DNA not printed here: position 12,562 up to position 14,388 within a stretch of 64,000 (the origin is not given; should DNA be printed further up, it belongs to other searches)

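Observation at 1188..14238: Eleven-gene operon linking a HydG-like radical SAM enzyme to SufC/SufB-like proteins, a methyltransferase, an ABC exporter pair and a double-activase giant, with no hydrogenase genes nearby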

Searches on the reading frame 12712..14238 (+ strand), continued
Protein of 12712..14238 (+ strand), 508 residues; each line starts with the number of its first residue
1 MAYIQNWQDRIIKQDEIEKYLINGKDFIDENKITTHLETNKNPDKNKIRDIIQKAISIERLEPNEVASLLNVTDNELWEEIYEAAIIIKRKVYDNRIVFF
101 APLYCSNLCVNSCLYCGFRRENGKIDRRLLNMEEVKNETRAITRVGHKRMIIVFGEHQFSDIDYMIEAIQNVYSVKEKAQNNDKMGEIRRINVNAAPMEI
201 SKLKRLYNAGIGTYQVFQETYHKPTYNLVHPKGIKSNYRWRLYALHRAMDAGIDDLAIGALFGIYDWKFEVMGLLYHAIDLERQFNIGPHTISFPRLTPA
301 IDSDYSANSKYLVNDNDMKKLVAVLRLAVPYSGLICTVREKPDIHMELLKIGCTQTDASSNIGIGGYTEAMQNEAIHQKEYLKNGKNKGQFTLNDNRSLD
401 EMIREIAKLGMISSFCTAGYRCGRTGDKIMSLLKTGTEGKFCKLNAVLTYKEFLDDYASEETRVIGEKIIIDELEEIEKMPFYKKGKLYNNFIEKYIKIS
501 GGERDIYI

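Call 20: find_encoding_contigs(protein=P0004, flank=10000, max_places=2)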
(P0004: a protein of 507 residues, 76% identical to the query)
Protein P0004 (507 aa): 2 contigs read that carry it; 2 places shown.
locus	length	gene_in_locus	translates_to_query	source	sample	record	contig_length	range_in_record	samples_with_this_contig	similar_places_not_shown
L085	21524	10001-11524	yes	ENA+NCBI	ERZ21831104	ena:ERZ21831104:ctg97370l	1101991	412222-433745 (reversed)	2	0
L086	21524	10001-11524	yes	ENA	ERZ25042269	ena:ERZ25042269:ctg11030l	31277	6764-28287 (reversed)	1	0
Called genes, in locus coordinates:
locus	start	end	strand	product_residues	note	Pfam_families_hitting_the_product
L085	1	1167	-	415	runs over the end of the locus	PF13715:CarbopepD_reg_2 (faint)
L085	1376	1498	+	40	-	-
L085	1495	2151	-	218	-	PF05147:LANC_like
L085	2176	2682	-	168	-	PF05147:LANC_like (weak)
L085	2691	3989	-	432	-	PF13715:CarbopepD_reg_2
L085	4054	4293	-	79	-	-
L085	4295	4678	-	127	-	-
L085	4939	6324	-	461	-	PF13701:DDE_Tnp_1_4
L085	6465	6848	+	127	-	-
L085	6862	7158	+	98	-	PF14898:DUF4491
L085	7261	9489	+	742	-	PF13620:CarboxypepD_reg, PF13715:CarbopepD_reg_2, PF07715:Plug, PF00593:TonB_dep_Rec_b-barrel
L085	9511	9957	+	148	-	-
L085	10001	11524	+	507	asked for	PF04055:Radical_SAM, PF06968:BATS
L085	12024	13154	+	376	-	PF07291:MauE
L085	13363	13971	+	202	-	PF00925:GTP_cyclohydro2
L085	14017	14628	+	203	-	PF08704:GCD14 (weak), PF01135:PCMT (faint), PF01209:Ubie_methyltran, PF01728:FtsJ, PF13847:Methyltransf_31, PF08241:Methyltransf_11, PF13649:Methyltransf_25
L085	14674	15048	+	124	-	PF01527:HTH_Tnp_1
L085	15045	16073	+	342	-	PF00665:rve, PF13683:rve_3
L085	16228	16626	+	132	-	PF03929:PepSY_TM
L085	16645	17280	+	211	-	PF03929:PepSY_TM, PF14358:DUF4405 (faint)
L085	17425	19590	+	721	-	PF18962:Por_Secre_tail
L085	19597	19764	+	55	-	-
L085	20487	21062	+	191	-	-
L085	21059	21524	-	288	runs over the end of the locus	PF01609:DDE_Tnp_1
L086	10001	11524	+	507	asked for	PF04055:Radical_SAM, PF06968:BATS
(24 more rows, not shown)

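Call 23: search_protein_families(library=ncbifam, proteins=[L003:5100-5345:+, L028:8165-9955:+, L028:6905-8098:+, L026:6632-7921:+, L028:6324-6794:+, L028:11899-12702:+, L028:12727-13344:+, L028:13351-13998:+, L028:5065-6120:+, L004:2307-2561:+], max_evalue=0.00001)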
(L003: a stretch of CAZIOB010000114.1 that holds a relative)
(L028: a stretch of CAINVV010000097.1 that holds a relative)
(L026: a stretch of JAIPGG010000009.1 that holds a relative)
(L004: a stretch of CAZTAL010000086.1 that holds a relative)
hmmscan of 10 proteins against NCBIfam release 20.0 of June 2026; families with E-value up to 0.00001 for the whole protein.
L003:5100-5345:+ (81 aa): 1 family
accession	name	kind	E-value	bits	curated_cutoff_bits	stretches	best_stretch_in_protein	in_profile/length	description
TIGR03959.1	hyd_TM1266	equivalog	2.6e-25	88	60.8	1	8-78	5-75/76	TM1266 family iron-only hydrogenase system putative regulator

L028:8165-9955:+ (596 aa): 13 families
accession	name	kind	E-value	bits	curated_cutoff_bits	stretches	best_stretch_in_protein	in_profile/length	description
NF040763.1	FeFe_hydrog_A6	exception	9e-261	866.2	765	1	5-593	1-571/571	NADH-dependent [FeFe] hydrogenase, group A6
NF040762.1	Hydr_FeFe_Clost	exception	1.3e-176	588.6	900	1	6-591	2-572/572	ferredoxin hydrogenase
TIGR02512.1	FeFe_hydrog_A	subfamily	1e-153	511.7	405.95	1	143-534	1-374/375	[FeFe] hydrogenase, group A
NF005745.0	PRK07569.1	equivalog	1.1e-50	172.3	333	1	5-213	4-211/238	bidirectional hydrogenase complex protein HoxU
TIGR04105.1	FeFe_hydrog_B1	subfamily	2.7e-50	171.4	450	2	146-451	139-415/462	monomeric [FeFe] hydrogenase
TIGR01973.1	NuoG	equivalog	1.2e-48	166.4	470.05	1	7-226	1-217/606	NADH-quinone oxidoreductase subunit NuoG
NF006305.0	PRK08493.1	equivalog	4.3e-36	124.3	591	1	5-220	2-234/819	NADH-quinone oxidoreductase subunit G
NF005895.0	PRK07860.1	equivalog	1.5e-30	105.9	802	1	2-214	15-225/811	NADH-quinone oxidoreductase subunit G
NF009454.0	PRK12814.1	equivalog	5e-24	84.6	916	1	3-102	2-101/657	putative NADPH-dependent glutamate synthase small subunit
NF004546.0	PRK05888.3-3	equivalog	3.8e-07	29.7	260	1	138-224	53-139/196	NADH-quinone oxidoreductase subunit NuoI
TIGR01971.1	NuoI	subfamily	7.4e-07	28.8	113.05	1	147-216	40-105/121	NADH-quinone oxidoreductase, chain I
TIGR00403.1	ndhI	equivalog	1.8e-06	27.7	302.35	1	131-210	44-120/183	NAD(P)H-quinone oxidoreductase subunit I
TIGR02494.1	PFLE_PFLC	subfamily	7.2e-06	25.5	174.35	1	143-281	42-168/293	glycyl-radical enzyme activating protein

L028:6905-8098:+ (397 aa): 6 families
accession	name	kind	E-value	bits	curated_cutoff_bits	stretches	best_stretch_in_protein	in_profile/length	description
TIGR01959.1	nuoF_fam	equivalog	4.7e-105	351.3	558.65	1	22-395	22-406/410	NADH-quinone oxidoreductase subunit NuoF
NF010120.0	PRK13596.1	equivalog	6.3e-88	295.2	389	1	22-395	28-413/433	NADH-quinone oxidoreductase subunit NuoF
NF008436.0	PRK11278.1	equivalog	6.2e-71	239.6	749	1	33-395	46-422/448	NADH-quinone oxidoreductase subunit NuoF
TIGR04481.1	PR_assoc_PrdC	equivalog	9.8e-11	41.1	490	1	35-207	73-223/425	proline reductase-associated electron transfer protein PrdC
TIGR01945.1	rnfC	subfamily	5e-07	28.6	245.95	1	7-175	88-248/435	RnfABCDGE type electron transport complex subunit C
NF003454.1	PRK05035.1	equivalog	5e-07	28.6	345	1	26-122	114-207/556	electron transport complex subunit RsxC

L026:6632-7921:+ (429 aa): 11 families
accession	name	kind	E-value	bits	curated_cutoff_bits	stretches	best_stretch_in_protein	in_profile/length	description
TIGR03918.1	GTP_HydF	equivalog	6.7e-152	505.9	325.55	1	4-398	2-392/392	[FeFe] hydrogenase H-cluster maturation GTPase HydF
TIGR03594.1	GTPase_EngA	equivalog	6.2e-21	74.9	306.7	1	9-141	175-310/432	ribosome biogenesis GTPase Der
NF000908.1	PRK00089.1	equivalog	2.3e-19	69.8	237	1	12-170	6-169/291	GTPase Era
NF003661.0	PRK05291.1-3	equivalog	7.4e-18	65.1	380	1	10-167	217-369/448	tRNA uridine-5-carboxymethylaminomethyl(34) synthesis GTPase MnmE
TIGR00450.1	mnmE_trmE_thdF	equivalog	4e-17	62.4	252.6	1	10-157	210-355/446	tRNA uridine-5-carboxymethylaminomethyl(34) synthesis GTPase MnmE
TIGR00231.1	small_GTP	domain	8.5e-17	61.4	42.5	1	12-155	6-153/164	GTP-binding protein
TIGR00436.1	era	equivalog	1.1e-14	54.5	116.25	1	12-152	3-147/270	GTPase Era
NF002828.0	PRK03003.1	equivalog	1.8e-09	36.7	631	1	11-128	42-160/477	ribosome biogenesis GTPase Der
NF007071.0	PRK09518.1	equivalog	3.7e-09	35.6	953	1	11-128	273-391/706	bifunctional cytidylate kinase/GTPase Der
TIGR03598.1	GTPase_YsxC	equivalog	1.3e-07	31.5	124.45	1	8-46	17-56/186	ribosome biogenesis GTP-binding protein YihA/YsxC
NF007171.0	PRK09602.1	subfamily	1.9e-07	30.3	387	0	99-155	200-257/397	YchF-related putative GTPase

L028:6324-6794:+ (156 aa): 9 families
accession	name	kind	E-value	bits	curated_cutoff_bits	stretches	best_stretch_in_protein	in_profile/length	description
NF005722.0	PRK07539.1-2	equivalog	1e-38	132.9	141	1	8-151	13-156/157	NADH-quinone oxidoreductase subunit NuoE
TIGR01958.1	nuoE_fam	subfamily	5.7e-38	130.4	142.4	1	17-151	13-147/148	NADH-quinone oxidoreductase subunit NuoE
NF005725.0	PRK07539.1-5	equivalog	2e-35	122.1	220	1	17-152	36-172/174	NADH-quinone oxidoreductase subunit NuoE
NF004638.0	PRK05988.1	equivalog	1.6e-31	109.2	198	1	8-150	14-156/159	formate dehydrogenase subunit gamma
NF005721.0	PRK07539.1-1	equivalog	2.1e-29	102.7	308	1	17-150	43-176/292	NADH-quinone oxidoreductase subunit NuoE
NF005747.0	PRK07571.1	equivalog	4.5e-29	101.3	224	1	17-154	34-171/173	bidirectional hydrogenase complex protein HoxE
NF005723.0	PRK07539.1-3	equivalog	3.5e-24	85.5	226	1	26-150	30-155/158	NADH-quinone oxidoreductase subunit NuoE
NF005724.0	PRK07539.1-4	equivalog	2.5e-23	83.1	280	1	16-151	36-172/240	NADH-quinone oxidoreductase subunit NuoE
NF009040.0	PRK12373.1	equivalog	2.4e-21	76.9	514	1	15-151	32-169/400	NADH-quinone oxidoreductase subunit E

L028:11899-12702:+ (267 aa): 6 families
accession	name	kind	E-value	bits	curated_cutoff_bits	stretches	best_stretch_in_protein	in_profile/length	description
TIGR02796.1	tolQ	equivalog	1e-25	90.8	221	1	54-253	2-204/216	protein TolQ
TIGR02797.1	exbB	equivalog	1e-15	58.1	206.2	1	94-255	41-201/211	tonB-system energizer ExbB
NF008066.0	PRK10801.1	equivalog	1.4e-14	54.2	403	1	160-253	114-207/230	Tol-Pal system protein TolQ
TIGR02805.1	exbB2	equivalog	1.3e-12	48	135.35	1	160-247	43-129/138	TonB-system energizer ExbB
NF007722.0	PRK10414.1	equivalog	5.7e-10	39.1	402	1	175-248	132-205/244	tol-pal system-associated acyl-CoA thioesterase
NF006583.0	PRK09109.1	equivalog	5.3e-06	25.7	237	1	127-236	98-201/246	flagellar motor protein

L028:12727-13344:+ (205 aa): 1 family
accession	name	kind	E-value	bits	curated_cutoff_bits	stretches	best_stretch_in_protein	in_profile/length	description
TIGR02801.1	tolR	equivalog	2.3e-10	41.2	127.3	0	15-88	7-81/129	protein TolR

L028:13351-13998:+ (215 aa): 1 family
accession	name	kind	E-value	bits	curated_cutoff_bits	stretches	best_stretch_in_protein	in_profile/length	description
TIGR02801.1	tolR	equivalog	6.2e-07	30.1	127.3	0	24-70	5-54/129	protein TolR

L028:5065-6120:+ (351 aa): 8 families
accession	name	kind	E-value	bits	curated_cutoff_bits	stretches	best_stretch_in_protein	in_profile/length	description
NF005741.0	PRK07565.1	subfamily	1.4e-105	353.1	303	1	15-342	1-330/335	dihydroorotate dehydrogenase-like protein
NF005574.0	PRK07259.1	equivalog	7.6e-25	87.4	269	1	15-317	2-301/304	dihydroorotate dehydrogenase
TIGR01037.2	pyrD_sub1_fam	subfamily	2.2e-24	86.1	270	1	18-313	1-294/300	dihydroorotate dehydrogenase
NF006183.0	PRK08318.1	equivalog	5.5e-23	81.4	335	2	15-211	1-201/422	NAD-dependent dihydropyrimidine dehydrogenase subunit PreA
NF041011.1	dihydoor_dh_Arch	equivalog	5.3e-20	71.7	330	1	21-312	2-282/289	dihydroorotate dehydrogenase PyrD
NF002702.0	PRK02506.1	equivalog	4.6e-16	58.8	301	1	252-320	243-311/313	dihydroorotate oxidase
NF003649.0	PRK05286.2-2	equivalog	2.3e-07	30.1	505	1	17-312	49-343/351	quinone-dependent dihydroorotate dehydrogenase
NF010112.0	PRK13585.1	equivalog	2.5e-06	27.2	243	0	249-289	189-229/241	1-(5-phosphoribosyl)-5-[(5-phosphoribosylamino)methylideneamino]imidazole-4-carboxamide isomerase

L004:2307-2561:+ (84 aa): 0 families

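Call 34: find_encoding_contigs(protein=P0008, flank=10000, max_places=1)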
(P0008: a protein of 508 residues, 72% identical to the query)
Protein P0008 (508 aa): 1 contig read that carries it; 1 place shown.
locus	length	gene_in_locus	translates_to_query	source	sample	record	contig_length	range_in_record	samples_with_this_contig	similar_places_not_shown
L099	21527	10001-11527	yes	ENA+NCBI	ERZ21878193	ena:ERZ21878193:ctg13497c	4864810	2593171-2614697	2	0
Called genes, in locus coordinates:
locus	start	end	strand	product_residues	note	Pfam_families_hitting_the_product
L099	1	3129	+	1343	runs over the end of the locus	PF01869:BcrAD_BadFG, PF06050:HGD-D (faint), PF09989:DUF2229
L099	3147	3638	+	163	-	PF03773:ArsP_1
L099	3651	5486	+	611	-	PF00664:ABC_membrane, PF00005:ABC_tran, PF02463:SMC_N (weak)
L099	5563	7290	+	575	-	PF00664:ABC_membrane, PF02463:SMC_N, PF00005:ABC_tran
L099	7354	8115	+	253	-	PF02463:SMC_N (faint), PF00005:ABC_tran, PF13304:AAA_21 (faint)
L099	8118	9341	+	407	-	PF01458:SUFBD_core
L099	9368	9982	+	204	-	PF03848:TehB, PF01209:Ubie_methyltran, PF13847:Methyltransf_31, PF08241:Methyltransf_11, PF08242:Methyltransf_12, PF13649:Methyltransf_25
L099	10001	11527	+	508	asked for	PF04055:Radical_SAM, PF06968:BATS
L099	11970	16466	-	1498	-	PF13927:Ig_3 (faint), PF19081:Ig_7 (faint), PF18962:Por_Secre_tail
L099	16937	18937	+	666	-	PF00515:TPR_1 (weak), PF07719:TPR_2 (faint), PF13424:TPR_12 (weak), PF13424:TPR_12, PF17874:TPR_MalT (weak), PF13424:TPR_12 (weak), PF07730:HisKA_3, PF02518:HATPase_c, +4 more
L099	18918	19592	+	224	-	PF00072:Response_reg, PF00196:GerE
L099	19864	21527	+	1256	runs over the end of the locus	PF08126:Propeptide_C25, PF01364:Peptidase_C25, PF00629:MAM (weak), PF07610:DUF1573 (weak), PF22544:HYDIN_VesB_CFA65-like_Ig (weak)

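Call 37: search_protein_families(library=pfam, proteins=[L085:9511-9957:+, L023:9416-9865:+, L004:2307-2561:+, L048:4654-4971:+, L084:7273-7941:+], max_evalue=0.1)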
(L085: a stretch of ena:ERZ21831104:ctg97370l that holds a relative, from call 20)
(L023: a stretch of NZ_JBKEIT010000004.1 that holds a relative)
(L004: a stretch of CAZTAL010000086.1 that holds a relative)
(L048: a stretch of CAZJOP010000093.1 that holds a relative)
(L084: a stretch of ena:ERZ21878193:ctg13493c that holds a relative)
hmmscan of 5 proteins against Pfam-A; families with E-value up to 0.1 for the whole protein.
L085:9511-9957:+ (148 aa): 0 families

L023:9416-9865:+ (149 aa): 2 families
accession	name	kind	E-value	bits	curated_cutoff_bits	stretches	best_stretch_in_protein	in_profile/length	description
PF09424.15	YqeY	-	1.5e-38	132.5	27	1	5-148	2-143/143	Yqey-like protein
PF16736.11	sCache_like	-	0.074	13.8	27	0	25-80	49-98/117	Single Cache-like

L004:2307-2561:+ (84 aa): 0 families

L048:4654-4971:+ (105 aa): 1 family
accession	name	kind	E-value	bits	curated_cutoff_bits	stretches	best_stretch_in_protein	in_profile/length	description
PF11304.13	DUF3106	-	0.045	14.7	24.3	0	78-104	14-40/104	Protein of unknown function (DUF3106)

L084:7273-7941:+ (222 aa): 1 family
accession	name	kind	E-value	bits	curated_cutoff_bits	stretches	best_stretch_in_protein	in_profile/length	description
PF00300.27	His_Phos_1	-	6.6e-15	55.7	21.7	1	5-71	2-68/194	Histidine phosphatase superfamily (branch 1)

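Call 50: list_cluster_members(proteins=[P0003, P0004, P0008, P0135, P0146, P0155, P0162])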
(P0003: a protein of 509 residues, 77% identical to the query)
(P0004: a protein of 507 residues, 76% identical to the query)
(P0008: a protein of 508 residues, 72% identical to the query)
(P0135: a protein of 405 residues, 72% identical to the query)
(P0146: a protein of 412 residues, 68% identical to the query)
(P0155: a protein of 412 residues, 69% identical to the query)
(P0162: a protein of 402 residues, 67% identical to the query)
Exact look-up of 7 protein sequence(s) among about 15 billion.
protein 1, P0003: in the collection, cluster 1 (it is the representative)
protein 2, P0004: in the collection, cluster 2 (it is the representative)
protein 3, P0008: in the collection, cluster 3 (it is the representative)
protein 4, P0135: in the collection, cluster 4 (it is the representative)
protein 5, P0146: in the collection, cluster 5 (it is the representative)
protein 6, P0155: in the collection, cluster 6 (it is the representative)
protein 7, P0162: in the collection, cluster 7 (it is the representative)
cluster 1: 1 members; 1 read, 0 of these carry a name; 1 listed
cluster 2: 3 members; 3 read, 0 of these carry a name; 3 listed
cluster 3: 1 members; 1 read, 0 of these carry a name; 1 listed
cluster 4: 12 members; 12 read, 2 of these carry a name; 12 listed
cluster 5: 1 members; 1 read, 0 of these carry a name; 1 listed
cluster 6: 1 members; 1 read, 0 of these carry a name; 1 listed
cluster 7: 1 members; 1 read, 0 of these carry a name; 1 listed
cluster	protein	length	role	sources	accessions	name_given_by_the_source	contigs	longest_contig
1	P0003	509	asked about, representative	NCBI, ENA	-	-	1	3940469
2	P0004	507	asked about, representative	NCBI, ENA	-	-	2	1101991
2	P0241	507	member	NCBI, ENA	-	-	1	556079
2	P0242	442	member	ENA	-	-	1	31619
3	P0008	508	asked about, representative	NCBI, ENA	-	-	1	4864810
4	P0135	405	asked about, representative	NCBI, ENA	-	-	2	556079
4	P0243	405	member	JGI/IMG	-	uncharacterized protein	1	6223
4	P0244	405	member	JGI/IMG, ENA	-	Fe-S cluster assembly scaffold protein SufB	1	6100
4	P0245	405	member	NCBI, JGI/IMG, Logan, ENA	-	-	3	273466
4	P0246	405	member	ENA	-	-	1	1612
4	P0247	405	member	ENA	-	-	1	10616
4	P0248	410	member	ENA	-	-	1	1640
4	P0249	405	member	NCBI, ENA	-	-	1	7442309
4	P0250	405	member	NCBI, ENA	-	-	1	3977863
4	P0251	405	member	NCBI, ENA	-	-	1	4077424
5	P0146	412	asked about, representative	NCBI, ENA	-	-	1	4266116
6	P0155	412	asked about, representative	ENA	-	-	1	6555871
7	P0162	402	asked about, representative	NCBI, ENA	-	-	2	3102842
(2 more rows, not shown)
